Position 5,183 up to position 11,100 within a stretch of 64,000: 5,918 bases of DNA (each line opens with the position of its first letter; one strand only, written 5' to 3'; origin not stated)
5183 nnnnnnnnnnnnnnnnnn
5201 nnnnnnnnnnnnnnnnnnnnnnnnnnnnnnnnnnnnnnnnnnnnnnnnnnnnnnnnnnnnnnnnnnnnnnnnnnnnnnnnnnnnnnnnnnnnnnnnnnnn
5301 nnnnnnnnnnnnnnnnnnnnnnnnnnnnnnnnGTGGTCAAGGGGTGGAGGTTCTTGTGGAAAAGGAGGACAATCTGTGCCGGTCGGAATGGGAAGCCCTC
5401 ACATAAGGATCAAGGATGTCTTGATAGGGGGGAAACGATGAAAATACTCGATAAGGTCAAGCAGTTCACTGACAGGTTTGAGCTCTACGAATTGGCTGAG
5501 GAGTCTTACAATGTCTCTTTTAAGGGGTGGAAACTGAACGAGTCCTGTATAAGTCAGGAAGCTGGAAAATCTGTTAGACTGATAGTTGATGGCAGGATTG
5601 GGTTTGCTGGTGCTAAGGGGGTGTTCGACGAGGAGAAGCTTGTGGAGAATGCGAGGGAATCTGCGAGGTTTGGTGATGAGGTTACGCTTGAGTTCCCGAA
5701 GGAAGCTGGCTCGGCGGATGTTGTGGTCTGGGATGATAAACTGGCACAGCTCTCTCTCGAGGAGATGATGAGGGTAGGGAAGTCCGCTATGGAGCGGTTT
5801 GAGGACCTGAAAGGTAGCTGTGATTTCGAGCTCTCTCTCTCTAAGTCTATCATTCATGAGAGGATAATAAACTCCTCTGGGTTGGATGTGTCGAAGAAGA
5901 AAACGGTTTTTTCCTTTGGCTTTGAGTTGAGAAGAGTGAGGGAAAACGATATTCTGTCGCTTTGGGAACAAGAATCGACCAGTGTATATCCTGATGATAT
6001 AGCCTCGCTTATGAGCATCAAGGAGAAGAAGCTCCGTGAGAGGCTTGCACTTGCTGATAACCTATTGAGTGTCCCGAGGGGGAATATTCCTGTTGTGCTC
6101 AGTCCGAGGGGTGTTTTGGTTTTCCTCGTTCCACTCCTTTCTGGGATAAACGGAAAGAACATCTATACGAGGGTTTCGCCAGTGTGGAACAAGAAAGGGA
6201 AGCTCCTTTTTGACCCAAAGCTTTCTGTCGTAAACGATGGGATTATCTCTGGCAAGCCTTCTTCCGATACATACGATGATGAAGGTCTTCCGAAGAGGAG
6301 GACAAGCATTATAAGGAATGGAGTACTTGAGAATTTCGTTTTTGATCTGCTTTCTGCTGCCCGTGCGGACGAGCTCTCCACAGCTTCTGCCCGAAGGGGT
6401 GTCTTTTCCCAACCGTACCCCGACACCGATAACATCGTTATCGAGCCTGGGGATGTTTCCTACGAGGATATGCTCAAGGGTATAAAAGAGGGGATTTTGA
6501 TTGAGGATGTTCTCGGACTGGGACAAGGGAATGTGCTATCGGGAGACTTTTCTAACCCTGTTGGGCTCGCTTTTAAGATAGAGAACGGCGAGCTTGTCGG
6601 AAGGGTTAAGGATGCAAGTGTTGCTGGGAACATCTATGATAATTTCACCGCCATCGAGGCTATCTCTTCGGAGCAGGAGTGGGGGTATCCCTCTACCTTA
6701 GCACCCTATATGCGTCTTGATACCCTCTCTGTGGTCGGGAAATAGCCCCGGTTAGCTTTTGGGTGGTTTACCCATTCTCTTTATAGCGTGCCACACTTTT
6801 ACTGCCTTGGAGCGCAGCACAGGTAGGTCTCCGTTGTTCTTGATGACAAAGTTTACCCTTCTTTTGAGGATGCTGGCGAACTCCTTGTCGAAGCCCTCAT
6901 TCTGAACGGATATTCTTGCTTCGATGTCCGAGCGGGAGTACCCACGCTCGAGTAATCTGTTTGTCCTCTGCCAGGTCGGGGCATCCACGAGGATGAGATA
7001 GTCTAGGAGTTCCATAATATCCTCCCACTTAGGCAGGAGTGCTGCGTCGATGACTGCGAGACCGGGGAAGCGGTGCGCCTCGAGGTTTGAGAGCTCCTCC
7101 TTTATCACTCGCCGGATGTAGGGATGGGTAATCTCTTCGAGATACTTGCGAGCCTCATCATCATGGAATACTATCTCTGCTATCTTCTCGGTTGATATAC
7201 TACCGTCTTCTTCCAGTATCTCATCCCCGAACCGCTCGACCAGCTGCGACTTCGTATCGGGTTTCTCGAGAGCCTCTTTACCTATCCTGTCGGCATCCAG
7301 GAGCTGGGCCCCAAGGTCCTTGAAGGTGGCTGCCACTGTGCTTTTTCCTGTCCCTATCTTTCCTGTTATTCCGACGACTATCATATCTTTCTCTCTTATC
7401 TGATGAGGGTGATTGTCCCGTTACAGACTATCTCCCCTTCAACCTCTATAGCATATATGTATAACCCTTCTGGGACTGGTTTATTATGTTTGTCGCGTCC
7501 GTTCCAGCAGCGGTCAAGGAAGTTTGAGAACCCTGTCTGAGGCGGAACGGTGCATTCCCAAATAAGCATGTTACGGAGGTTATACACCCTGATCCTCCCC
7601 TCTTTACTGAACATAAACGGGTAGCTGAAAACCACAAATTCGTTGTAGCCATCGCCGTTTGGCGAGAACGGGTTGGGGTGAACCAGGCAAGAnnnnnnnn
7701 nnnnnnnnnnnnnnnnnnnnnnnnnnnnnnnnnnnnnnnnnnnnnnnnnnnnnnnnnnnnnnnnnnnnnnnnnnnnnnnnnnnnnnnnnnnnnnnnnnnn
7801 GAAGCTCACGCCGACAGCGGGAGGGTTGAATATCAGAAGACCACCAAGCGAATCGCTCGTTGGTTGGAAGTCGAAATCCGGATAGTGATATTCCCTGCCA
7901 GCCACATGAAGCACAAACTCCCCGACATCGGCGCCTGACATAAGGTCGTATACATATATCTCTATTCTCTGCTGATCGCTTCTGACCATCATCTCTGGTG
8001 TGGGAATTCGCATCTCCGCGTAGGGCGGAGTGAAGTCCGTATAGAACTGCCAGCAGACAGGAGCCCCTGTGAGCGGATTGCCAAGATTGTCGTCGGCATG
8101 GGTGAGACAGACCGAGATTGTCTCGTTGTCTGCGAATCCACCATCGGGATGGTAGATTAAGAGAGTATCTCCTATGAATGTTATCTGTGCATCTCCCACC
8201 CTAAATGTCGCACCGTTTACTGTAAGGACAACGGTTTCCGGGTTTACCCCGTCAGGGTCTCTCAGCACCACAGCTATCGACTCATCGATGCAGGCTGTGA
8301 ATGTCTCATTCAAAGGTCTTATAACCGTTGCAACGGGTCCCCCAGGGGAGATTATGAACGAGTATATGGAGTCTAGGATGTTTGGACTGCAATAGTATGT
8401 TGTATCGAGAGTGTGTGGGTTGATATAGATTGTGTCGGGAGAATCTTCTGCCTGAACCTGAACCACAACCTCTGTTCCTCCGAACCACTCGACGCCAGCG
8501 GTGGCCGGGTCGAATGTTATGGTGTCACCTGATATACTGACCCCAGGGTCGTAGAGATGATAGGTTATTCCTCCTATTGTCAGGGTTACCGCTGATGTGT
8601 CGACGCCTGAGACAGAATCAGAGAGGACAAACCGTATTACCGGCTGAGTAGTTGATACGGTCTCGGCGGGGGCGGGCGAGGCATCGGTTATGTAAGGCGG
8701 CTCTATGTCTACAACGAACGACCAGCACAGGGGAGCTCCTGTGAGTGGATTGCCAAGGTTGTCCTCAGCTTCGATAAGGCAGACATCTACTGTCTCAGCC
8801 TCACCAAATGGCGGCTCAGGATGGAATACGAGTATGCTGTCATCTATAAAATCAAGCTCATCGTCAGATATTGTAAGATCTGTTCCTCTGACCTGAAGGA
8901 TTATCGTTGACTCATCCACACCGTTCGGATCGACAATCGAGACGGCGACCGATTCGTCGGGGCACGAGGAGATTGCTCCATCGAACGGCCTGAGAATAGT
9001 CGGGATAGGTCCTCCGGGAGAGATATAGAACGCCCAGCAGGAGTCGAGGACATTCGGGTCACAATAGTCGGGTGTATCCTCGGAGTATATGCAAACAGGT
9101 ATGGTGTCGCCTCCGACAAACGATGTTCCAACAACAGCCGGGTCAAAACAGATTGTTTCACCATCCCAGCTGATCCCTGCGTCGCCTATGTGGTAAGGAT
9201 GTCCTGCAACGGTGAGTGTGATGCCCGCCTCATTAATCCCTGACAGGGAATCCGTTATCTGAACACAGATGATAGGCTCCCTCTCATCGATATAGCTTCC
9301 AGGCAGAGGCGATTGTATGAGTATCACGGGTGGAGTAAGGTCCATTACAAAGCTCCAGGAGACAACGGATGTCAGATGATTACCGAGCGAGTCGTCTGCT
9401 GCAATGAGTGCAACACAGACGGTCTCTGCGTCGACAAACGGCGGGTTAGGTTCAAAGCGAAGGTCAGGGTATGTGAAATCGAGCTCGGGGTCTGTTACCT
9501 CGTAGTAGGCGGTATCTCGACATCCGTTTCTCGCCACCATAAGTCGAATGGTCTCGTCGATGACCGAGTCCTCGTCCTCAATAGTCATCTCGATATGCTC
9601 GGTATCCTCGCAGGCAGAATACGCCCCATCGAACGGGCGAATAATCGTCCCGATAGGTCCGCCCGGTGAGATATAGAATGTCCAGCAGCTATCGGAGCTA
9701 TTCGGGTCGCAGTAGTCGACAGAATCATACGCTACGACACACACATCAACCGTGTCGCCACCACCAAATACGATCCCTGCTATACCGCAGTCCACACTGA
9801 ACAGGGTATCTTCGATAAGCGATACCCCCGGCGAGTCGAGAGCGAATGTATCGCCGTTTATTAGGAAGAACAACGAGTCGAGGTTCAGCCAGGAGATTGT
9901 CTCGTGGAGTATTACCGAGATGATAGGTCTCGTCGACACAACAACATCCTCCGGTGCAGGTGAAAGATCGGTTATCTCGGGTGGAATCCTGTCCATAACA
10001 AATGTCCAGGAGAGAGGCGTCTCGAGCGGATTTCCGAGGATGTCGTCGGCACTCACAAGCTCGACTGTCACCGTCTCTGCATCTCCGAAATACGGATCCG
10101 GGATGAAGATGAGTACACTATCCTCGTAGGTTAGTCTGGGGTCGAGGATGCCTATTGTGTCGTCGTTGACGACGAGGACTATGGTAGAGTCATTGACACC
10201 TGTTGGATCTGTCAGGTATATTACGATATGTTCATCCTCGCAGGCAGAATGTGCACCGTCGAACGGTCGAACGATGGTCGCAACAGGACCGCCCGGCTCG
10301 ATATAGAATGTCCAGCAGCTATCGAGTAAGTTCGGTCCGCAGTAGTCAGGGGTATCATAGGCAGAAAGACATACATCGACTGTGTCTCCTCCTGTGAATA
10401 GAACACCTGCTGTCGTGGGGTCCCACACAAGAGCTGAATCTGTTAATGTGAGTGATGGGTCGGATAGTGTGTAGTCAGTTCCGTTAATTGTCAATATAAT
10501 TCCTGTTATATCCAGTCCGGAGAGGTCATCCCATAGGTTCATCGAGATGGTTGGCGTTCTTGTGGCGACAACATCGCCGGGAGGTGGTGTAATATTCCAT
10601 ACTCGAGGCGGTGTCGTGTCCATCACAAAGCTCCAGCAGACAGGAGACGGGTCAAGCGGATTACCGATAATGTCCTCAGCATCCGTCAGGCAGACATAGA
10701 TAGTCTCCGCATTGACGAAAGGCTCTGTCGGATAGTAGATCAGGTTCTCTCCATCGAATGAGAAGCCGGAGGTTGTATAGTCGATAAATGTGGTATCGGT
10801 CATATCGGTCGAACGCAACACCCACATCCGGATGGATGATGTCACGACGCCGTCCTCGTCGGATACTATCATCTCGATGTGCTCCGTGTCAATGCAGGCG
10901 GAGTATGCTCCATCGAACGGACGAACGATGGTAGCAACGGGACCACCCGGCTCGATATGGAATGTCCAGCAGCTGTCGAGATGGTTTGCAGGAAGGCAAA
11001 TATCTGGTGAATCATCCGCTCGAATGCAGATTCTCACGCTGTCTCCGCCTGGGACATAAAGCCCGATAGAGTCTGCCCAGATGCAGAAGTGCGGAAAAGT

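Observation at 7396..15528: Apparently undescribed two-domain repeat family ('DSCW' repeats) repeated about ten times in a 2710-aa protein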

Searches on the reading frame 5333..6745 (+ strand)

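Call 75: search_protein_families(library=pfam, proteins=[window:5333-6745:+], max_evalue=0.000001)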
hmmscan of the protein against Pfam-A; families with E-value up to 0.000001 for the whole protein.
window:5333-6745:+ (470 aa): 1 family
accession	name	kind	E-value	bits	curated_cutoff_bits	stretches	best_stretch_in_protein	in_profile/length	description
PF19289.4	PmbA_TldD_3rd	-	6.8e-56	189.3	22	1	250-469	2-220/220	PmbA/TldA metallopeptidase C-terminal domain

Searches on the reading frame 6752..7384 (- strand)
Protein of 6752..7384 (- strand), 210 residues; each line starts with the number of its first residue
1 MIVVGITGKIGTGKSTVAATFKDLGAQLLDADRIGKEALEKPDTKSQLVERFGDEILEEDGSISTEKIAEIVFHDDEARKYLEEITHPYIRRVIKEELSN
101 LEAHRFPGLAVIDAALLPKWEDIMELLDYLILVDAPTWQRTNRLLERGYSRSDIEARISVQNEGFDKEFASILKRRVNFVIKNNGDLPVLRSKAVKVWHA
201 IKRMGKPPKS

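Call 11: search_protein_families(library=pfam, proteins=[window:6752-7384:-], max_evalue=0.01)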
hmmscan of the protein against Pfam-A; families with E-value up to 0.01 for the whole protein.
window:6752-7384:- (210 aa): 4 families
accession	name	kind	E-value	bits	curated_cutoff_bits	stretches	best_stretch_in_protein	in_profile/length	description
PF01121.26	CoaE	-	3.7e-36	124.9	27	1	2-187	1-178/180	Dephospho-CoA kinase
PF13238.12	AAA_18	-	9e-07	29.8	29.4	1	4-156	1-120/128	AAA domain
PF13671.12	AAA_33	-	0.0019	18.9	27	1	6-46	4-46/143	AAA domain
PF00485.24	PRK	-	0.0043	17.3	22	0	3-24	1-22/196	Phosphoribulokinase / Uridine kinase family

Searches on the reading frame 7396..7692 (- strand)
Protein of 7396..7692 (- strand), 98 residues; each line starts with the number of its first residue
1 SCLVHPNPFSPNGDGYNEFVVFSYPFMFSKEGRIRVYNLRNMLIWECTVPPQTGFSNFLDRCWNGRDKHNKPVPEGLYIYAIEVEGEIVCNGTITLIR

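Call 10: search_protein_families(library=pfam, proteins=[window:7396-7692:-], max_evalue=10)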
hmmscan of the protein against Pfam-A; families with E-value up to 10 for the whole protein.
window:7396-7692:- (98 aa): 2 families
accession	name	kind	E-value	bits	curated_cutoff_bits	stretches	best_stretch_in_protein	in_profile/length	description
PF13585.12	CHU_C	-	5.7e-09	36.4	27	1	5-85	3-73/86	CHU_C Type IX secretion signal domain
PF01839.29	FG-GAP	-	0.17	12.2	22.1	1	12-36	11-36/37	FG-GAP repeat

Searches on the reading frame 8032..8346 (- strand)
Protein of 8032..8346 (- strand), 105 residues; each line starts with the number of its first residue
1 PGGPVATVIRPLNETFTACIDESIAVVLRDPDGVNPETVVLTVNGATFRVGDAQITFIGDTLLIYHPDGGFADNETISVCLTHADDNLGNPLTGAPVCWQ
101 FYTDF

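Call 10: search_protein_families(library=pfam, proteins=[window:8032-8346:-], max_evalue=10)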
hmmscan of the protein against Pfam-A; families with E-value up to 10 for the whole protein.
seq(105 aa): 2 families
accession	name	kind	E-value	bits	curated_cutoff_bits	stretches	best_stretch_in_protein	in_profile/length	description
PF17963.7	Big_9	-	0.028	15.7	23.6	1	15-82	10-75/89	Bacterial Ig domain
PF02369.22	Big_1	-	0.044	14.3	34.9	1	66-100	7-41/93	Bacterial Ig-like domain (group 1)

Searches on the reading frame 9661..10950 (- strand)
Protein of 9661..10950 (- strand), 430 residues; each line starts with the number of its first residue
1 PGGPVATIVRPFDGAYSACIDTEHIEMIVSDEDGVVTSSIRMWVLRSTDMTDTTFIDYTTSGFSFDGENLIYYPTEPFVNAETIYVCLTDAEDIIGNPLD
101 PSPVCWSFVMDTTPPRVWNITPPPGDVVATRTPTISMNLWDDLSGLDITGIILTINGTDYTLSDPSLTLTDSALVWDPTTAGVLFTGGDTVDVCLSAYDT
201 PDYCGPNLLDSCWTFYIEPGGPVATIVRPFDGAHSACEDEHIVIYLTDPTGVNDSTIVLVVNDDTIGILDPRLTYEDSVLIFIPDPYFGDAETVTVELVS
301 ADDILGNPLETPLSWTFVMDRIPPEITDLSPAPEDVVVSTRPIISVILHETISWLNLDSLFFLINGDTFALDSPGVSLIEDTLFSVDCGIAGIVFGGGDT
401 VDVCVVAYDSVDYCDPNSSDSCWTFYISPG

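Call 30: predict_structure(alignment_id=A1)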
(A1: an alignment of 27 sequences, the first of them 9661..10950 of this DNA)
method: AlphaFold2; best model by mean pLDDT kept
length: 430 residues; sequences in the alignment: 27
mean_pLDDT: 93.3   pTM: 0.57
mean pLDDT of the five models: 93.3, 93.2, 93.1, 92.6, 91.5
residues with pLDDT >= 90: 359; 70-90: 65; 50-70: 6; < 50: 0
segments of 3 or more residues with pLDDT < 50: none
pLDDT, mean of each block of 10 residues (from residue 1): 90 93 93 94 83 77 92 91 94 95 94 96 94 96 95 98 97 97 90 98 94 92 92 88 92 95 95 96 93 96 89 93 94 97 96 91 97 95 96 96 96 89 94
secondary structure, 60 per line:
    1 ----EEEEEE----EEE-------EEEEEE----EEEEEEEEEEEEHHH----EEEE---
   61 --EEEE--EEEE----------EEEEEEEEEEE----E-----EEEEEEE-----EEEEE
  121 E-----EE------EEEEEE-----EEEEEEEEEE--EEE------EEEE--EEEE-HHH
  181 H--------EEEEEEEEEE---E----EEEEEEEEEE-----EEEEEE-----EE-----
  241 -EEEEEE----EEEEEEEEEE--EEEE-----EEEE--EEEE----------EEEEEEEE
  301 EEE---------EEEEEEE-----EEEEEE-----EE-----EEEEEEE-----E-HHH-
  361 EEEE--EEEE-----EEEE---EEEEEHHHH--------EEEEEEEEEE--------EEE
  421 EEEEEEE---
elements in order: E5-10 E15-17 E25-30 E35-46 E54-57 E63-66 E69-72 E83-93 E104-110 E116-121 E135-140 E146-155 E158-160 E167-170 E173-176 H178-181 E190-199 E208-217 E223-228 E242-247 E252-261 E264-267 E273-276 E279-282 E293-303 E313-319 E325-330 E343-349 E361-364 E367-370 E376-379 E383-387 H388-391 E400-409 E418-427
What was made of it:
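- On Pfam Big_5 (PF13205): The AF2 model shows four beta-sandwiches at pLDDT 93.3 (call 30).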

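Call 33: fold_search(model_id=the predicted structure, library=pdb)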
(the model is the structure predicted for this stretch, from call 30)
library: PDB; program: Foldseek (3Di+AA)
matches with E <= 10: 1487; with E <= 0.001: 379
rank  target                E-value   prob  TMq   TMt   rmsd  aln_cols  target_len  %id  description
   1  3b43                  1.1e-14  1.00  0.28  0.24  16.0       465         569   11  I-band fragment I65-I70 from titin (released 2008-01-22)
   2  5o5g                  7.4e-13  1.00  0.35  0.38  13.4       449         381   10  Robo1 Ig1 to 4 crystal form 1 (released 2018-01-17)
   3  7ok5_A                1.2e-12  1.00  0.26  0.21  26.6       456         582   10  Crystal structure of mouse neurofascin 155 immunoglobulin domains (released 2022-12-14)
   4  8a0y_A                1.9e-12  1.00  0.30  0.24  15.4       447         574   12  Crystal structure of mouse contactin 2 immunoglobulin domains (released 2023-11-01)
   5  7ol4_C                3.1e-12  1.00  0.26  0.21  27.0       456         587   10  Mouse contactin-1 neurofascin-155 immunoglobulin domains adhesion complex (released 2022-12-14)
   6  7ok5_B                3.6e-12  1.00  0.28  0.22  25.2       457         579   10  Crystal structure of mouse neurofascin 155 immunoglobulin domains (released 2022-12-14)
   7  7ol4_D                5.4e-12  1.00  0.26  0.20  28.3       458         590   10  Mouse contactin-1 neurofascin-155 immunoglobulin domains adhesion complex (released 2022-12-14)
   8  8k53_A                2.0e-11  1.00  0.29  0.18  15.7       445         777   11  Structure of the Dimeric Human CNTN2 Ig 1-6-FNIII 1-2 Domain in an Asymmetric State (released 2023-12-06)
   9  5ope                  2.7e-11  1.00  0.35  0.38  12.6       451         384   11  Robo1 Ig1-4 crystals form 2 (released 2018-01-17)
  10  8k53_B                3.8e-11  1.00  0.27  0.22  16.1       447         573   11  Structure of the Dimeric Human CNTN2 Ig 1-6-FNIII 1-2 Domain in an Asymmetric State (released 2023-12-06)
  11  5i99                  4.4e-11  1.00  0.35  0.37  15.0       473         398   11  Crystal structure of mouse CNTN3 Ig5-Fn2 domains (released 2016-08-31)
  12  2jll                  5.1e-11  1.00  0.27  0.29  16.8       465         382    8  Crystal structure of NCAM2 IgIV-FN3II (released 2009-11-17)
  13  5k70_D                8.1e-11  1.00  0.28  0.31  35.8       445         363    9  Sidekick-2 immunoglobulin domains 1-4 H18R/N22S mutant (released 2016-09-28)
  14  4yfd_A                1.0e-10  1.00  0.20  0.18  16.0       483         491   12  Crystal structure PTP delta Ig1-Fn2 in complex with IL-1RAcP (released 2015-05-06)
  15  5iry_A                1.4e-10  1.00  0.32  0.27  12.7       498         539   10  Crystal structure of human Desmocollin-1 ectodomain (released 2016-06-22)
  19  4p99_A                3.2e-10  1.00  0.27  0.28  20.8       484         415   13  Ca2+-stabilized adhesin helps an Antarctic bacterium reach out and bind ice (released 2014-06-18)
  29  4aq1_A                8.0e-10  1.00  0.21  0.14  29.0       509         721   10  Structure of the SbsB S-layer protein of Geobacillus stearothermophilus PV72p2 in complex with nanobody KB6 (released 2012-06-13)
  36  8cka_A                1.9e-09  1.00  0.25  0.22  20.8       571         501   11  Deinococcus radidurans HPI S-layer (released 2023-04-19)
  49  6xi3                  3.5e-09  1.00  0.25  0.27  18.2       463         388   13  Crystal structure of tetra-tandem repeat in extending region of large adhesion protein (released 2020-10-14)
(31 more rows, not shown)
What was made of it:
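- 7696..14166 (-): (B-A)x10 array, aa 455-2611: 20 alternating Ig-like modules. Foldseek matches tandem Ig arrays (call 33).
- Closest known: Ca2+-stiffened RTX adhesin extender regions. Same: Foldseek hits 4p99, 6xi3 and the desmocollins (call 33).
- Four confident Ig-like sandwiches in the AF2 model, pLDDT 93.3 (call 30), matching tandem Ig rods such as titin, contactins, cadherins, the MpIBP adhesin and SbsB (call 33). Foldseek hits include the SbsB S-layer protein 4aq1 and the Deinococcus HPI layer 8cka (call 33). These hits rank 29th and 36th, behind generic linear Ig rods (call 33).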

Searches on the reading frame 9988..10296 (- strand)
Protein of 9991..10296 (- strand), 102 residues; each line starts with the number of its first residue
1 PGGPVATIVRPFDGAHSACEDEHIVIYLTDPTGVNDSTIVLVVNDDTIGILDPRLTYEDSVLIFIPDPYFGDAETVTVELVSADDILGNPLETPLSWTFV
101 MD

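Call 10: search_protein_families(library=pfam, proteins=[window:9991-10296:-], max_evalue=10)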
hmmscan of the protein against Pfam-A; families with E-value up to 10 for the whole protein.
seq(102 aa): 1 family
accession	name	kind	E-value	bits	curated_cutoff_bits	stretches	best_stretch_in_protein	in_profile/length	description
PF13205.12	Big_5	-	0.0027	18.8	23.6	1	4-99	5-103/105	Bacterial Ig-like domain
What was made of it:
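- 9988..10296 (-): Example module B (B6, aa 1745-1847): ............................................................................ Big_5 at 18.8 bits over profile positions 5-103 of 105 (call 10).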

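Call 38: search_solved_structures(query=A3, max_evalue=10, show_alignments=1)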
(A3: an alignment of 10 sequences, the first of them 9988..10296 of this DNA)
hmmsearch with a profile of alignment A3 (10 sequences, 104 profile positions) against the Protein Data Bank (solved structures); distinct sequences matched with E-value up to 10: 2.
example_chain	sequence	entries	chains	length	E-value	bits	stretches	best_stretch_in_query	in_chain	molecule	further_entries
8rey_M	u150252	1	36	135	0.95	13.1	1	18-53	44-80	Flagellin-like protein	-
1i5p_A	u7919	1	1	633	1.2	12.8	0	32-60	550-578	PESTICIDIAL CRYSTAL PROTEIN CRY2AA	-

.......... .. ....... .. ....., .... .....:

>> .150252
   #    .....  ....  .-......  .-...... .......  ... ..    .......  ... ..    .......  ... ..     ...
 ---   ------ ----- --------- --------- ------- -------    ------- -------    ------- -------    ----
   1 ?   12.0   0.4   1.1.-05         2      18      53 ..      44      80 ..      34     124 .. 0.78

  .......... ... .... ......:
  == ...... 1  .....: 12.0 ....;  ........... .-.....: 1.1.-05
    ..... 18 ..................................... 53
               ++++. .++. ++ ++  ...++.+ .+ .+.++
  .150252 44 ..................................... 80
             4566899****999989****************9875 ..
